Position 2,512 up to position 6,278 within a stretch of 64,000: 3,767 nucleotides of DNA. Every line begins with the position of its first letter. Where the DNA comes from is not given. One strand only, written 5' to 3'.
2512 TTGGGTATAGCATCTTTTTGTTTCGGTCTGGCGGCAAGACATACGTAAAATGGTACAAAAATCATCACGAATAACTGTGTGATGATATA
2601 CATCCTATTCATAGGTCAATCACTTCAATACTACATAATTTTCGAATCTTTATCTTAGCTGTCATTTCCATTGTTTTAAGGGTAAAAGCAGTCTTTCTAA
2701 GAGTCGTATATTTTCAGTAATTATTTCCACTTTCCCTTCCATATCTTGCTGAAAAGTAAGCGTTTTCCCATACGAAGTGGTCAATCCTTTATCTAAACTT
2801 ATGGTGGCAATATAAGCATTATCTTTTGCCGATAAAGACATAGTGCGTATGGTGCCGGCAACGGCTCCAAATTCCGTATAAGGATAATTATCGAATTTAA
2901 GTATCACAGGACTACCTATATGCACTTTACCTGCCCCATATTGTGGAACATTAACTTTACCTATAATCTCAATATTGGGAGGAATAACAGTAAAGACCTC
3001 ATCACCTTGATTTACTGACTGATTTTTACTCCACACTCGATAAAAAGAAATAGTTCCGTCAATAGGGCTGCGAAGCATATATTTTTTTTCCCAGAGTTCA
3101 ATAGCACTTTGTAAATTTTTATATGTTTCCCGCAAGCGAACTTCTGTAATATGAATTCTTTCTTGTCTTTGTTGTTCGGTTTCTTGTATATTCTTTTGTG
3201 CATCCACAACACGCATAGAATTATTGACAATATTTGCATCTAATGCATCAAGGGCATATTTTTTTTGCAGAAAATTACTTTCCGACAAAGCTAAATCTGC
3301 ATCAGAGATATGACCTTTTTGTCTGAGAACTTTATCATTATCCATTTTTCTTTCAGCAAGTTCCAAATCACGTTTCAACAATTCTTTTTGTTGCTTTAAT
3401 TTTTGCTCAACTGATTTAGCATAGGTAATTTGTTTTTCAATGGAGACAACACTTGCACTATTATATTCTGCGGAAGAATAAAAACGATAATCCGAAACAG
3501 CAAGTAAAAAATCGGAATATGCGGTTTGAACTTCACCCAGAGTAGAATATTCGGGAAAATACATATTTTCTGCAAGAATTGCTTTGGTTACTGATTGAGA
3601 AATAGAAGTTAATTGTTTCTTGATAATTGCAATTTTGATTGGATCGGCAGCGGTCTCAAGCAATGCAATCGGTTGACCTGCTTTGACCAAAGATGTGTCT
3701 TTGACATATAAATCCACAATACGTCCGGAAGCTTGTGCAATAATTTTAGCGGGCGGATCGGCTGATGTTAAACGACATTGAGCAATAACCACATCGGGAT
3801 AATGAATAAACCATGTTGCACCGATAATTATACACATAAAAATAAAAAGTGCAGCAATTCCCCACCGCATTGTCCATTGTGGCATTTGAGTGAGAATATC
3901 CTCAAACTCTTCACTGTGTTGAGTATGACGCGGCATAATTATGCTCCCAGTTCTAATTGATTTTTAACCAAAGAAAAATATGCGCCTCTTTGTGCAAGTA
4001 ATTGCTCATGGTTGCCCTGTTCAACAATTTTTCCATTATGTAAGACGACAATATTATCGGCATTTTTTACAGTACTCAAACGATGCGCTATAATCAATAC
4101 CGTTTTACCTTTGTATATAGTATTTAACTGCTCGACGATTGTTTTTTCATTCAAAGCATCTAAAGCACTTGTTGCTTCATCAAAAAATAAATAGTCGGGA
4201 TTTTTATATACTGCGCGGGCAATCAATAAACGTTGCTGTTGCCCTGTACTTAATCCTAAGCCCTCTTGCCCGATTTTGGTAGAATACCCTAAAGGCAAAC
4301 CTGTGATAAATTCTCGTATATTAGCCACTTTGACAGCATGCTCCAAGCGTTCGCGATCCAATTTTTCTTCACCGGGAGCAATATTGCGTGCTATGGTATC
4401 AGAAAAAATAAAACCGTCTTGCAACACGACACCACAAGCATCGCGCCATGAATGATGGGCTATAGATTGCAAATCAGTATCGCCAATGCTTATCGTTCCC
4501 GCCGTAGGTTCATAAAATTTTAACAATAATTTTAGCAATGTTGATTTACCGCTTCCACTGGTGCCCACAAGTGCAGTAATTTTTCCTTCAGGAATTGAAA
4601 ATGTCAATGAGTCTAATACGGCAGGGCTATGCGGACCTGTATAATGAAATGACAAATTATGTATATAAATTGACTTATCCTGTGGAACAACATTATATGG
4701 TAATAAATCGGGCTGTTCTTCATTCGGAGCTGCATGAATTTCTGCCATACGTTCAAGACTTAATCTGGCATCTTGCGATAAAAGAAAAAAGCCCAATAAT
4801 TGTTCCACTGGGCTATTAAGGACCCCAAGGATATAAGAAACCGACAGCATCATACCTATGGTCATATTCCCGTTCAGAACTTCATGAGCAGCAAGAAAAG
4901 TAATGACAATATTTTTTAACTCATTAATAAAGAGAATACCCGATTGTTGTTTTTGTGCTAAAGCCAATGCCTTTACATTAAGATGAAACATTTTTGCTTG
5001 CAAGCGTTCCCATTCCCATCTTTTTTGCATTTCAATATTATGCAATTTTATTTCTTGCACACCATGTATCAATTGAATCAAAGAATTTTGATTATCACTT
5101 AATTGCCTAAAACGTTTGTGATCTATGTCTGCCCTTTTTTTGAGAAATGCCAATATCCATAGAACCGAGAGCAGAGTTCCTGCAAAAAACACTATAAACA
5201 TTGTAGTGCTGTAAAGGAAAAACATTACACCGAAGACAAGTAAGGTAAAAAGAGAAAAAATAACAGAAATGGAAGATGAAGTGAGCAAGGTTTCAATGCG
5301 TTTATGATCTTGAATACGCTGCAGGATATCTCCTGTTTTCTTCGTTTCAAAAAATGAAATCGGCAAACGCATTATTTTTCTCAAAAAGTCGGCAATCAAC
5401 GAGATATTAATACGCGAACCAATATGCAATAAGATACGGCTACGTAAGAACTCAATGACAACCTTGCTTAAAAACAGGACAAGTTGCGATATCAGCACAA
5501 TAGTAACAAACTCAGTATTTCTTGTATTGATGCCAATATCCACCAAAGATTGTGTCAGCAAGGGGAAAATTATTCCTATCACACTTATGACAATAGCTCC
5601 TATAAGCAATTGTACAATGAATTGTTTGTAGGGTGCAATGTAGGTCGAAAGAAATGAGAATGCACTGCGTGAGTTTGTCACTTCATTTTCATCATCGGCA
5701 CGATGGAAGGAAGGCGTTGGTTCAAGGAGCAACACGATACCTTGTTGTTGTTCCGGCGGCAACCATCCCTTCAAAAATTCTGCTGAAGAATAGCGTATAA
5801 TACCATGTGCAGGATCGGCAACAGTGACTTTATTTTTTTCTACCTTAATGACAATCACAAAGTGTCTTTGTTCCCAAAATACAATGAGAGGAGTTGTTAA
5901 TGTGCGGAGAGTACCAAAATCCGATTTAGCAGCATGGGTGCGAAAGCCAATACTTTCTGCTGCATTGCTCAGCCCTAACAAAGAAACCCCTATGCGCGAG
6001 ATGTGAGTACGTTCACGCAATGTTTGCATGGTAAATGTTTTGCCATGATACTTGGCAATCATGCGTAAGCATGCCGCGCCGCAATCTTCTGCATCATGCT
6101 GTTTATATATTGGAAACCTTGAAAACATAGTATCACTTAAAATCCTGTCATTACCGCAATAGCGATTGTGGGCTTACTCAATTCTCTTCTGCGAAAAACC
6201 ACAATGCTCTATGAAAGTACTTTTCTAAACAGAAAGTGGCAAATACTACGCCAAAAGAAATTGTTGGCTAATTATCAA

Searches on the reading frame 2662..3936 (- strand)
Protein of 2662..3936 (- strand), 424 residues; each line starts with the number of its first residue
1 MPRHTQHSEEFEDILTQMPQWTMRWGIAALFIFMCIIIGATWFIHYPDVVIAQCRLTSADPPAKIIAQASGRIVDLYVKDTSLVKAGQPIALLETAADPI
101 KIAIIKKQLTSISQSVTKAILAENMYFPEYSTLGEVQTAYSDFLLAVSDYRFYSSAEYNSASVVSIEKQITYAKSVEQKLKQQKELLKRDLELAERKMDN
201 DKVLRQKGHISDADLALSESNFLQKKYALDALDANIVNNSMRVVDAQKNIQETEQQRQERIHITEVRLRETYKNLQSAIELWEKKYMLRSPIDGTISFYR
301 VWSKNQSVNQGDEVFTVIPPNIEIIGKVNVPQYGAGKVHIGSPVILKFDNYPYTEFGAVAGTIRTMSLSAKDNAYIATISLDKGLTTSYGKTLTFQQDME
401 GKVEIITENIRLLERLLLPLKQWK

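Call 4: search_protein_families(library=pfam, proteins=[window:2662-3936:-])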
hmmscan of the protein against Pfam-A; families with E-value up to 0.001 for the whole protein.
window:2662-3936:- (424 aa): 3 families
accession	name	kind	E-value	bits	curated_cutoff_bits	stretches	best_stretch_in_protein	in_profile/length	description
PF13437.12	HlyD_3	-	7e-16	59.3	22.2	1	288-383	2-95/106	HlyD family secretion protein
PF16576.10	HlyD_D23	-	4e-06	26.7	30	0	253-358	78-179/214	Barrel-sandwich domain of CusB or HlyD membrane-fusion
PF13533.13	Biotin_lipoyl_2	-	0.00033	20.9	29.8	0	64-91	2-29/32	Biotin-lipoyl like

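Call 5: search_protein_families(library=ncbifam, proteins=[window:2662-3936:-], max_evalue=1)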
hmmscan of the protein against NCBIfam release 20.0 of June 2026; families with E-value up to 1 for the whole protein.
window:2662-3936:- (424 aa): 9 families
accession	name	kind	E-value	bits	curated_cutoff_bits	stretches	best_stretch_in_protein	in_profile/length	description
TIGR01843.1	type_I_hlyD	subfamily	5.6e-37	127.7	208.65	1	23-421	4-412/422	HlyD family type I secretion periplasmic adaptor subunit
TIGR00998.1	8a0101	subfamily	5.2e-17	61.8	390.8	1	29-356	10-274/334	EmrA/EmrK family multidrug efflux transporter periplasmic adaptor subunit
TIGR01730.1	RND_mfp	subfamily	2e-09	36.9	94.9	2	60-113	24-77/322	efflux RND transporter periplasmic adaptor subunit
TIGR03794.1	NHLM_micro_HlyD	equivalog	1.2e-08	34.3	156.2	2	29-114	22-110/421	NHLP bacteriocin system secretion protein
TIGR02971.1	heterocyst_DevB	subfamily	9.7e-05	21.9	129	1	70-296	24-215/327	ABC exporter membrane fusion protein, DevB family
NF011715.0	PRK15136.1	equivalog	0.00011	20.9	563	1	27-111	27-110/390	multidrug efflux MFS transporter periplasmic adaptor subunit EmrA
NF005457.0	PRK07051.1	equivalog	0.02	15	87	1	64-94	49-79/80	acetyl-CoA carboxylase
TIGR00999.1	8a0102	subfamily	0.021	13.9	319.3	1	261-342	67-147/271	CzcB/NccB family metal efflux transporter periplasmic adaptor subunit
NF007785.0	PRK10476.1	equivalog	0.3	9.9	376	1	63-91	49-77/347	multidrug transporter subunit MdtN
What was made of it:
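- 2662..3936 (-): HlyD-family membrane-fusion (adaptor) protein. Its start lies 2 nt after the PCAT stop, so the two are probably co-transcribed. TIGR01843 5.6e-37, below its cut-off (calls 4, 5).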

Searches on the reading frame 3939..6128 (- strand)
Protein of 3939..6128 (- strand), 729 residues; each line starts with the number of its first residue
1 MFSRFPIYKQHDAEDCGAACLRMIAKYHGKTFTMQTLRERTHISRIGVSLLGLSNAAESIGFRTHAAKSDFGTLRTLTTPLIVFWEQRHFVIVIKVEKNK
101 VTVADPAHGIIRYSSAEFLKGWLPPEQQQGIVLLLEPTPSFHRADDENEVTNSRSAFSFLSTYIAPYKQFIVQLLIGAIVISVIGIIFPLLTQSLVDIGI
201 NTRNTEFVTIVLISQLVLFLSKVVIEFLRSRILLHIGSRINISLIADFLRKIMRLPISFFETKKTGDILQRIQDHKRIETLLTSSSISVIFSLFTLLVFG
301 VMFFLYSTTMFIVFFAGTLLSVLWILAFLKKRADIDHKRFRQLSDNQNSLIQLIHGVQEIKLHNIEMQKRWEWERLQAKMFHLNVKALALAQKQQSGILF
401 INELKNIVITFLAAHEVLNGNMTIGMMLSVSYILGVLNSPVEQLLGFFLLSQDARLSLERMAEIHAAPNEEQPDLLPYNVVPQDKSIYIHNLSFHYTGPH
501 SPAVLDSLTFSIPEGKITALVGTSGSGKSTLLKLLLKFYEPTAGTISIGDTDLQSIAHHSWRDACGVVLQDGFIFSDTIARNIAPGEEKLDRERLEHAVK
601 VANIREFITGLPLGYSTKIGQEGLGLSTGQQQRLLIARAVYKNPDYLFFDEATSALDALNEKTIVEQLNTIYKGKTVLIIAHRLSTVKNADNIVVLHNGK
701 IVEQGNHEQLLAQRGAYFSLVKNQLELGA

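Call 4: search_protein_families(library=pfam, proteins=[window:3939-6128:-])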
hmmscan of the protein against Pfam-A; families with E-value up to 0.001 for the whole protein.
window:3939-6128:- (729 aa): 10 families
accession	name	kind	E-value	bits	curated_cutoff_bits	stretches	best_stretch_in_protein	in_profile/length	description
PF03412.21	Peptidase_C39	-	3e-36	124.6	22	1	5-138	2-131/133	Peptidase C39 family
PF00664.28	ABC_membrane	-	1.4e-33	117.2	28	1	175-441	5-274/274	ABC transporter transmembrane region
PF00005.33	ABC_tran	-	2.1e-30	106.5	25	1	505-654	1-137/137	ABC transporter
PF02463.25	SMC_N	-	9.3e-07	28.9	40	1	633-696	148-211/220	RecF/RecN/SMC N terminal domain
PF09818.15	ABC_ATPase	-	2.8e-05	23.7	23.2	0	598-687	131-218/283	P-loop domain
PF13401.12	AAA_22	-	0.00016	22.4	27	0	516-541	6-31/130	AAA domain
PF03193.22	RsgA_GTPase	-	0.00031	21.1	30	1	499-546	91-137/174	RsgA GTPase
PF13304.12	AAA_21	-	0.00039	21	27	0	517-714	1-188/304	AAA domain, putative AbiEii toxin, Type IV TA system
PF25199.1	nSTAND_NTPase5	-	0.00065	20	34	0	514-533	40-59/145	Novel STAND NTPase 5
PF13555.12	AAA_29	-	0.00097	19.3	27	0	510-532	17-39/61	P-loop containing region of AAA domain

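Call 5: search_protein_families(library=ncbifam, proteins=[window:3939-6128:-], max_evalue=1)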
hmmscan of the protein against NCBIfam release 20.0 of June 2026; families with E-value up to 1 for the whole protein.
window:3939-6128:- (729 aa): 193 families (the best 25 are shown)
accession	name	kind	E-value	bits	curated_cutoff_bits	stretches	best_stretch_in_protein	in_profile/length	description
TIGR03796.1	NHLM_micro_ABC1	equivalog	2.1e-138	462.6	853.3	1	6-722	3-710/710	NHLP family bacteriocin export ABC transporter peptidase/permease/ATPase subunit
TIGR01846.1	type_I_sec_HlyB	subfamily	2e-136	456.1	725.55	1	19-725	3-693/694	type I secretion system permease/ATPase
TIGR01193.1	bacteriocin_ABC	subfamily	1.1e-123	414.2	523.85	1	10-722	1-707/708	peptide cleavage/export ABC transporter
TIGR03375.1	type_I_sec_LssB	subfamily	1.7e-107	360.4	693.1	1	19-713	5-691/696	type I secretion system permease/ATPase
TIGR03797.1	NHLM_micro_ABC2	equivalog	1.3e-102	344.5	709.4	1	157-725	124-686/686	NHLP bacteriocin export ABC transporter permease/ATPase subunit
TIGR02203.1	MsbA_lipidA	equivalog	1.5e-102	343.9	602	1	157-724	2-569/572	lipid A export permease/ATP-binding protein MsbA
TIGR02204.1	MsbA_rel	hypoth_equivalog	3.1e-95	320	780.4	1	155-724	4-575/576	ABC transporter, permease/ATP-binding protein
NF045513.1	HepA_fam_ABC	equivalog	2e-88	297.4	725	1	209-723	93-608/610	heterocyst formation ABC transporter subunit HepA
NF008381.0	PRK11176.1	equivalog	3.4e-86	289.9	867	1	154-725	10-580/582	lipid A ABC transporter ATP-binding protein/permease MsbA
TIGR00958.1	3a01208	subfamily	7.8e-84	282.3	874.6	1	65-721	68-711/711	antigen peptide transporter 2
NF052233.1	CphA_assoc_ABC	equivalog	5.2e-82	276.4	880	1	146-725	161-744/766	cyanophycin metabolism-associated ABC transporter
NF010178.0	PRK13657.1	equivalog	8.4e-76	255.6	733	1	162-724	12-570/588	glucan ABC transporter ATP-binding protein/ permease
NF045998.1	cleave_ABC_plasm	equivalog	2.9e-74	250.5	500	1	9-693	1-670/673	Mbov_0121 family peptidase domain-containing ABC transporter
TIGR01842.1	type_I_sec_PrtD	subfamily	1.6e-72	244.8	510.15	1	165-713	2-543/544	type I secretion system permease/ATPase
NF008055.0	PRK10789.1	equivalog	5.1e-71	239.8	845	1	157-724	4-571/590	SmdA family multidrug ABC transporter permease/ATP-binding protein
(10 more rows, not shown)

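Call 42: find_homologous_proteins(query=window:3939-6128:-, max_evalue=1e-100)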
Query window:3939-6128:- (729 aa): 6213 proteins with E <= 1e-100 among 8000 candidates; the best 120 are listed.
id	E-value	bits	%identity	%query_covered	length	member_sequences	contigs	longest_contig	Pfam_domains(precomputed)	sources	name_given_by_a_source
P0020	0.0e+0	1608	100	100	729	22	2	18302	PF00005.34,PF03412.22,PF02463.26,PF00664.29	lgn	-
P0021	0.0e+0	1466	89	100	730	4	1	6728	PF00005.34,PF03412.22,PF02463.26,PF00664.29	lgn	-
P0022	0.0e+0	1277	76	100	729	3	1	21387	PF00005.34,PF03412.22,PF02463.26,PF00664.29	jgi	-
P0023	0.0e+0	1265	75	100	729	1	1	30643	PF00005.34,PF03412.22,PF02463.26,PF00664.29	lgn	-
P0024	0.0e+0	1248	74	100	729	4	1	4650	PF00005.34,PF13401.13,PF03412.22,PF02463.26,PF00664.29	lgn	-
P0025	0.0e+0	1012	60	99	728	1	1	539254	PF00005.34,PF13529.14,PF03412.22,PF02463.26,PF00664.29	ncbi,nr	ncbi:MAG: peptidase domain-containing ABC transporter [Ignavibacteria bacterium]|nr:peptidase domain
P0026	5.8e-298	1008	60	99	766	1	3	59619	PF09818.16,PF00005.34,PF03412.22,PF02463.26,PF00664.29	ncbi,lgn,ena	-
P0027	2.0e-297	1006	60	99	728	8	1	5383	PF00005.34,PF13529.14,PF03412.22,PF02463.26,PF00664.29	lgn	-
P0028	9.1e-293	991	59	99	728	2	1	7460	PF00005.34,PF03412.22,PF02463.26,PF00664.29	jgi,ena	-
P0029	9.9e-293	991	59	99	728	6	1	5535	PF09818.16,PF00005.34,PF03412.22,PF02463.26,PF00664.29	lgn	-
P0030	1.4e-285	967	60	100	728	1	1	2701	PF00005.34,PF13529.14,PF03412.22,PF02463.26,PF00664.29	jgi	-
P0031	3.2e-285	966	57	100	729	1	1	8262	PF00005.34,PF03412.22,PF02463.26,PF00664.29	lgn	-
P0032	6.1e-285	965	59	99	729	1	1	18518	PF00005.34,PF13529.14,PF03412.22,PF02463.26,PF00664.29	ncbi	-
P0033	2.2e-284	963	57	100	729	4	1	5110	PF00005.34,PF13529.14,PF03412.22,PF02463.26,PF00664.29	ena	-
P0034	6.9e-284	962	57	100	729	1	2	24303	PF00005.34,PF03412.22,PF02463.26,PF00664.29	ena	-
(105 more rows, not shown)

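Call 44: find_encoding_contigs(protein=P0023, flank=10000, max_places=2)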
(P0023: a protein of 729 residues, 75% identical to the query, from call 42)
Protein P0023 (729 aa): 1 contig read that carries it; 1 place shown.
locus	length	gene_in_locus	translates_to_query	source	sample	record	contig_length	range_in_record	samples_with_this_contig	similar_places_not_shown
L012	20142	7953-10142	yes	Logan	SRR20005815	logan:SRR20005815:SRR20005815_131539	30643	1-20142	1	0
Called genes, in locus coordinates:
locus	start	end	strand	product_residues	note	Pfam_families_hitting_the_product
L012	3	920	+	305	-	?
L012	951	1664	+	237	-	PF00535:Glycos_transf_2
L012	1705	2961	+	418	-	-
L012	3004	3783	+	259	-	PF00459:Inositol_P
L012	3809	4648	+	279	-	PF01678:DAP_epimerase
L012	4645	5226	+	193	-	PF02075:RuvC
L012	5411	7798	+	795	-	PF01590:GAF (weak), PF13185:GAF_2, PF13492:GAF_3 (faint)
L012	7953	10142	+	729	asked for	PF03412:Peptidase_C39, PF00664:ABC_membrane, PF00005:ABC_tran, PF02463:SMC_N (faint)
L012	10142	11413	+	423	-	-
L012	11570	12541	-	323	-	PF00890:FAD_binding_2 (weak), PF01134:GIDA (faint), PF01266:DAO (faint), PF03486:HI0933_like (faint), PF07992:Pyr_redox_2, PF12831:FAD_oxidored (faint), PF13738:Pyr_redox_3, PF00070:Pyr_redox, +1 more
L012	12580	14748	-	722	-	-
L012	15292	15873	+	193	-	PF04542:Sigma70_r2, PF08281:Sigma70_r4_2 (weak)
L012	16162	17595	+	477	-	PF00092:VWA, PF13519:VWA_2, PF13768:VWA_3 (weak), PF00691:OmpA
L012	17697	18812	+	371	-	PF00712:DNA_pol3_beta, PF02767:DNA_pol3_beta_2, PF02768:DNA_pol3_beta_3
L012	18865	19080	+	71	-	-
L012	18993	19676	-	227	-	PF08713:DNA_alkylation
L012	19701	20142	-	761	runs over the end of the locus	PF13620:CarboxypepD_reg, PF13715:CarbopepD_reg_2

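Call 45: find_encoding_contigs(protein=P0022, flank=10000, max_places=2)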
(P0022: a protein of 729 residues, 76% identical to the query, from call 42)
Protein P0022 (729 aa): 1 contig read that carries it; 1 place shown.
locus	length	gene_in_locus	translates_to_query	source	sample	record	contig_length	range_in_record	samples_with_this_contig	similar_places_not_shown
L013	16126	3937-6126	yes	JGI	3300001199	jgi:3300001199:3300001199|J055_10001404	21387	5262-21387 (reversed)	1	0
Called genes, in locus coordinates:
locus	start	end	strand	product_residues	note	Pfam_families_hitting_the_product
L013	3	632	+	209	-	?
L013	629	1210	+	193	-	PF02075:RuvC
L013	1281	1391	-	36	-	-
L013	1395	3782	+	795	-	PF01590:GAF (weak), PF13185:GAF_2, PF13492:GAF_3 (faint)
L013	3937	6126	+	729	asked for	PF03412:Peptidase_C39, PF00664:ABC_membrane, PF00005:ABC_tran, PF02463:SMC_N (faint)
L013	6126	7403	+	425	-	PF26002:Beta-barrel_AprE (faint)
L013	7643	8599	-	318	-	PF00890:FAD_binding_2 (weak), PF01134:GIDA (faint), PF01266:DAO (faint), PF03486:HI0933_like (faint), PF07992:Pyr_redox_2, PF13450:NAD_binding_8 (faint), PF13738:Pyr_redox_3, PF00070:Pyr_redox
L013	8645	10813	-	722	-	-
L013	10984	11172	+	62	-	-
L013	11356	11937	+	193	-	PF04542:Sigma70_r2, PF08281:Sigma70_r4_2 (weak)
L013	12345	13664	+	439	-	PF00092:VWA, PF13519:VWA_2, PF13768:VWA_3 (weak), PF00691:OmpA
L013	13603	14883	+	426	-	PF00712:DNA_pol3_beta, PF02767:DNA_pol3_beta_2, PF02768:DNA_pol3_beta_3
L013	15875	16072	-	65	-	-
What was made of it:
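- On Double-glycine (GG) leader peptides / PCAT substrates: Orthologues occur in the samples that hold the divergent peptides (calls 44, 45).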

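Call 60: find_encoding_contigs(protein=P0025, flank=8000, max_places=1)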
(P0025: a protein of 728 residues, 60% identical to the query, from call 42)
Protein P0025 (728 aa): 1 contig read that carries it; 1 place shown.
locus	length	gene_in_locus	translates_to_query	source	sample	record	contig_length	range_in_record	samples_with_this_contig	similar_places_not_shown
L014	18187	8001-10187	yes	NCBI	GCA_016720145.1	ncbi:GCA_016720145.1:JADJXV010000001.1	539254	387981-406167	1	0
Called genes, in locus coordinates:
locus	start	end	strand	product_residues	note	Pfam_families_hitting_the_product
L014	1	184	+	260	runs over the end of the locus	PF13562:NTP_transf_4, PF00132:Hexapep (weak)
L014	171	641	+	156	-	-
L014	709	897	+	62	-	-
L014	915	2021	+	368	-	PF00188:CAP (weak)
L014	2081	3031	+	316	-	PF00041:fn3, PF18962:Por_Secre_tail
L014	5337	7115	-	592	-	PF01336:tRNA_anti-codon, PF00152:tRNA-synt_2, PF02938:GAD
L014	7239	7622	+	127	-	-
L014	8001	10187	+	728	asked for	PF03412:Peptidase_C39, PF13529:Peptidase_C39_2 (faint), PF00664:ABC_membrane, PF00005:ABC_tran, PF02463:SMC_N (faint)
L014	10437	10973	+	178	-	-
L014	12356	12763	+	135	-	PF10604:Polyketide_cyc2 (weak), PF08327:AHSA1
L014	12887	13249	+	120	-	PF09966:DUF2200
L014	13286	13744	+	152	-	-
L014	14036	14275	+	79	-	PF04255:DUF433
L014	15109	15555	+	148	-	PF19452:DUF5990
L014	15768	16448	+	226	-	-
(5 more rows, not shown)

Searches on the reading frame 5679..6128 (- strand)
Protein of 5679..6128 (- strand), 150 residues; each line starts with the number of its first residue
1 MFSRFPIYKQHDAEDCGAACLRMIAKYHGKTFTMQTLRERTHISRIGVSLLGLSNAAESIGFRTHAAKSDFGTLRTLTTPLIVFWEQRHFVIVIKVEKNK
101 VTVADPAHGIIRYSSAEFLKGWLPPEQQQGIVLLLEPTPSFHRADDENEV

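Call 37: search_solved_structures(query=window:5679-6128:-, show_alignments=2)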
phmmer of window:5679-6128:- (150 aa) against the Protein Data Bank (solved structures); distinct sequences matched with E-value up to 0.001: 13.
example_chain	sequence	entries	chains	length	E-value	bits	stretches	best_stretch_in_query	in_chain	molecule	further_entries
4ry2_A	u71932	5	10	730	1.5e-19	73.7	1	4-145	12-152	ABC-type bacteriocin transporter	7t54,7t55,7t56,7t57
4s0f_A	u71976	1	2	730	1.5e-19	73.7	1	4-145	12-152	ABC-type bacteriocin transporter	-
8vp3_A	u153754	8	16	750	1.6e-19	73.7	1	4-145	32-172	ABC-type bacteriocin transporter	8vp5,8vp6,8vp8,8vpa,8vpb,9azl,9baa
7n87_A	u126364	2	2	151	4.6e-19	72.2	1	4-142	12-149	ABC-type bacteriocin transporter | Peptidase C39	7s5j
6v9z_A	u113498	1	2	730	2.9e-18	69.6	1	4-145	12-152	ABC-type bacteriocin transporter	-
8vp9_A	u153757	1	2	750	9.5e-17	64.7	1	5-145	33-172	ABC-type bacteriocin transporter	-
3k8u_A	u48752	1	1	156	3.2e-14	56.5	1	5-142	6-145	Putative ABC transporter, ATP-binding protein ComA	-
5xe8_A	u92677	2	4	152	4.4e-14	56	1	7-142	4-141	Putative ABC transporter, ATP-binding protein ComA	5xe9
8hf4_A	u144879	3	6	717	3.7e-12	49.8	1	9-142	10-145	Transport/processing ATP-binding protein ComA | Competence factor transporting ATP-binding protein/permease ComA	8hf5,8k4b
8hf6_A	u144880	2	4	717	3.7e-12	49.8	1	9-142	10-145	Competence factor transporting ATP-binding protein/permease ComA | Transport/processing ATP-binding protein ComA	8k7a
8hf7_A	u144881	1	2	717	3.7e-12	49.8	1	9-142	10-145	Competence factor transporting ATP-binding protein/permease ComA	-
6mpz_A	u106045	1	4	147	1.2e-11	48.2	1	4-138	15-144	Double Glycine Motif Protease domain from AMS/PCAT Transporter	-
3zua_A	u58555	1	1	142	0.00029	24.2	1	15-103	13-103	ALPHA-HEMOLYSIN TRANSLOCATION ATP-BINDING PROTEIN HLYB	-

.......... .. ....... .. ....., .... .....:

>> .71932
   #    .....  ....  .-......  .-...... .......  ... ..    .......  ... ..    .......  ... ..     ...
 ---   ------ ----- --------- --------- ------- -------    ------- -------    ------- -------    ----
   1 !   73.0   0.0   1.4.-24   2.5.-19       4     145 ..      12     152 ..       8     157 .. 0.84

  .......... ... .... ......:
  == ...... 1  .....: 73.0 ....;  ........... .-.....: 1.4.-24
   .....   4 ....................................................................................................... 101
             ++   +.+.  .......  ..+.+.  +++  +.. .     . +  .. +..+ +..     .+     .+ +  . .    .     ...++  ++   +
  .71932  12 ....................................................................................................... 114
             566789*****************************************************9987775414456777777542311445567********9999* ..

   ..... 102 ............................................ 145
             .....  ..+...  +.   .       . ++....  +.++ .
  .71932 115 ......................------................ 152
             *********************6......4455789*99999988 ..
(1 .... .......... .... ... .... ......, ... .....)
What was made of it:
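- Closest known: Gram-positive GG pheromones. Same: The C39 domain here aligns with ComA structures (call 37).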
